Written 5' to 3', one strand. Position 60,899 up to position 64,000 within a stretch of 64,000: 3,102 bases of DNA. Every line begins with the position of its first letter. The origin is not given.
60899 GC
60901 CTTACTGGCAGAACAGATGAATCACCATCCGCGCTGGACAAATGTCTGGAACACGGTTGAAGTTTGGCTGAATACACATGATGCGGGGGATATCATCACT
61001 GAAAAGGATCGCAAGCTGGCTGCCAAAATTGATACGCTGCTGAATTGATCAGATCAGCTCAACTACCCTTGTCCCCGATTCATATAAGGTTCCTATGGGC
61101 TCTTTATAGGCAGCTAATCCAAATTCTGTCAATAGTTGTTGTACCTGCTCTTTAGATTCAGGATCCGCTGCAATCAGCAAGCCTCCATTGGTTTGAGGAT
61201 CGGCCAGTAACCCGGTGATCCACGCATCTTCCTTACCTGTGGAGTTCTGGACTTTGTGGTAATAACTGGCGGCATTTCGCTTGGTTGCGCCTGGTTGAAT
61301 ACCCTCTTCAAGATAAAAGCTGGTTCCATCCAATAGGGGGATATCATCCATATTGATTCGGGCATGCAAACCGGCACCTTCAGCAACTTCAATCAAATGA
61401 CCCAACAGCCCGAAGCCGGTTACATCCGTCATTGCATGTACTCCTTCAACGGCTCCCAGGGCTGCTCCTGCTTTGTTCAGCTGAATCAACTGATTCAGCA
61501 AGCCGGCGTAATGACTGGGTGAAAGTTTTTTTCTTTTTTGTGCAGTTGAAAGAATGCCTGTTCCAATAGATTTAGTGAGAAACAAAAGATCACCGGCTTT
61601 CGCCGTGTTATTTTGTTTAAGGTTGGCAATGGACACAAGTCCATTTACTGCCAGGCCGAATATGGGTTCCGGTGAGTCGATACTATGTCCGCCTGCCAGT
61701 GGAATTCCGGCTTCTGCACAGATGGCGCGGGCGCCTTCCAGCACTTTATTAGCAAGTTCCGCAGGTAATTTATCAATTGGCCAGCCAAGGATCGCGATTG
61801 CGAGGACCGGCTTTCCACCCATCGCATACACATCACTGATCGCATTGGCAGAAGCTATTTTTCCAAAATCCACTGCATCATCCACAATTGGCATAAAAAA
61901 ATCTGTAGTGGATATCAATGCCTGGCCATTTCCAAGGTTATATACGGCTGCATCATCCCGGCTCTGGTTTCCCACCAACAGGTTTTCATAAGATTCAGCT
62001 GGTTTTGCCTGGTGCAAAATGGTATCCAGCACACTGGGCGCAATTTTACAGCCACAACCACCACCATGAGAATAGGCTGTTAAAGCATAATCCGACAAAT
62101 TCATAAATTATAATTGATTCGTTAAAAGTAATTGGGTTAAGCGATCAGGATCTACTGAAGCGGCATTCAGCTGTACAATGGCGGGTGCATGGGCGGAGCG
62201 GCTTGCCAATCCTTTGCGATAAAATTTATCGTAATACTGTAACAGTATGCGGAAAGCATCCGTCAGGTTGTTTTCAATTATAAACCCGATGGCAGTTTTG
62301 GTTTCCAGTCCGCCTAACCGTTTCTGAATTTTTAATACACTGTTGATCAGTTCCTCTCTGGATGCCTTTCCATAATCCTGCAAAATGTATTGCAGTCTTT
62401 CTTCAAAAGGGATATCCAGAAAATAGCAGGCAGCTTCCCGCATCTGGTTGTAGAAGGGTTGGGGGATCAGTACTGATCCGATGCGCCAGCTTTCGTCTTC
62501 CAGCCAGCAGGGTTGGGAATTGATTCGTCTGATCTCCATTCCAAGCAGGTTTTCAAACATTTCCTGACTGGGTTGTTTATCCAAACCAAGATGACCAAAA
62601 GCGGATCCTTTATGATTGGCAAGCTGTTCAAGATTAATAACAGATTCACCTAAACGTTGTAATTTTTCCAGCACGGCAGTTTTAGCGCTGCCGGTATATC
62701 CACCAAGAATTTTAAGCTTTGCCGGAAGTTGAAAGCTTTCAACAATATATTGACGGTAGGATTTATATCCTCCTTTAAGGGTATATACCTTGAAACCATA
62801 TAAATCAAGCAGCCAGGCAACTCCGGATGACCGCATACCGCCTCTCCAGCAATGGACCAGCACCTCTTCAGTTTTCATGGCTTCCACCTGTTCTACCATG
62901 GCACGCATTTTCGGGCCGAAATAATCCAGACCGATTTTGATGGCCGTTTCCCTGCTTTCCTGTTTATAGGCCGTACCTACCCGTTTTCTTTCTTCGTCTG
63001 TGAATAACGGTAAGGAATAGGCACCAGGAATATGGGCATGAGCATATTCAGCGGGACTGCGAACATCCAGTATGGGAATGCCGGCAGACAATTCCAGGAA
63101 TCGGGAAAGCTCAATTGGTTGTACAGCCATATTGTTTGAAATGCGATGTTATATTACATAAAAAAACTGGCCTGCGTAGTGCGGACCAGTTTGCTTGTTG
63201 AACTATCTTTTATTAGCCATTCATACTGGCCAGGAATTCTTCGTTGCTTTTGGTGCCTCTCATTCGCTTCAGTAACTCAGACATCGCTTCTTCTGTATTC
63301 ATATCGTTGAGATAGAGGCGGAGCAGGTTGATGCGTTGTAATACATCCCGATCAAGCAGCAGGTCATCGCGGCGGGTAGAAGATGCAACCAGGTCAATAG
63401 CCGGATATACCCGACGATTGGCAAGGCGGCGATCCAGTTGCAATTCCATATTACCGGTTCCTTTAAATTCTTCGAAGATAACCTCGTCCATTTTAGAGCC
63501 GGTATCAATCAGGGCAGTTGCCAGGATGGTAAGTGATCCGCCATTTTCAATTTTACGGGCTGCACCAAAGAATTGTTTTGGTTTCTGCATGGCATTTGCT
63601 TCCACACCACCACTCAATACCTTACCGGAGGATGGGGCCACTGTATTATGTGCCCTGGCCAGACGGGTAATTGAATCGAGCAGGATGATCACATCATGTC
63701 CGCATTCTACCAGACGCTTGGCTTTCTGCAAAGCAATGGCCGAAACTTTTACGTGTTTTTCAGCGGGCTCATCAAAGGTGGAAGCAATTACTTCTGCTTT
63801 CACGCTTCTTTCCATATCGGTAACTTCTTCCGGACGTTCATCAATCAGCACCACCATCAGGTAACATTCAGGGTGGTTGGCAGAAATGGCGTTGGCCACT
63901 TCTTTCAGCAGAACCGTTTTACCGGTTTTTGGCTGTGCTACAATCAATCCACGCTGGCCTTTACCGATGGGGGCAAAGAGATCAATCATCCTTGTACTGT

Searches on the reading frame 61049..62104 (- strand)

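Call 64: search_protein_families(library=pfam, proteins=[window:61049-62104:-], max_evalue=0.0001)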
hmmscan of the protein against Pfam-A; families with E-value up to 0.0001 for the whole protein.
window:61049-62104:- (351 aa): 2 families
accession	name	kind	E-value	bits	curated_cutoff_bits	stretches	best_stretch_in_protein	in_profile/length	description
PF00586.29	AIRS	-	1.2e-23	84.1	24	1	50-157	2-112/112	AIR synthase related protein, N-terminal domain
PF02769.27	AIRS_C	-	1.5e-19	71.1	23.1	1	169-343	1-148/156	AIR synthase related protein, C-terminal domain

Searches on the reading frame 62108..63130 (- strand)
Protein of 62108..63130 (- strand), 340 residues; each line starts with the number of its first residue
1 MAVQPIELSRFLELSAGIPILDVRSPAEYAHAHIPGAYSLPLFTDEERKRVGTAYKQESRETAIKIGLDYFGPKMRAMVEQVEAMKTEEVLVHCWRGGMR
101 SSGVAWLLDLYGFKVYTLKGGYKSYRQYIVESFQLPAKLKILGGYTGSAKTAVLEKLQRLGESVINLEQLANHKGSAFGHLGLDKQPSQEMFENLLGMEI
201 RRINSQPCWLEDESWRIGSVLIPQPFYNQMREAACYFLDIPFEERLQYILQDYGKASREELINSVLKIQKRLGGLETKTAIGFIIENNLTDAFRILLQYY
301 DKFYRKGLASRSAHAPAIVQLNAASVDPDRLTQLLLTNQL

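Call 64: search_protein_families(library=pfam, proteins=[window:62108-63130:-], max_evalue=0.0001)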
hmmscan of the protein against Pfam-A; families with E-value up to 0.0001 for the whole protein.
window:62108-63130:- (340 aa): 1 family
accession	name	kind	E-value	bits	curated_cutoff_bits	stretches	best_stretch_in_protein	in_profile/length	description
PF00581.25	Rhodanese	-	6.6e-14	52.6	22.2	1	18-126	14-100/102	Rhodanese-like domain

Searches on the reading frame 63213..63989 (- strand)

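Call 64: search_protein_families(library=pfam, proteins=[window:63213-63989:-], max_evalue=0.0001)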
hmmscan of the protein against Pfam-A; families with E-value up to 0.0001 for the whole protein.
window:63213-63989:- (258 aa): 1 family
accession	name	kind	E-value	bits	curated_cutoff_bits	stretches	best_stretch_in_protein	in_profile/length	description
PF00006.31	ATP-synt_ab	-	2.3e-29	103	29.5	1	1-204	4-212/213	ATP synthase alpha/beta family, nucleotide-binding domain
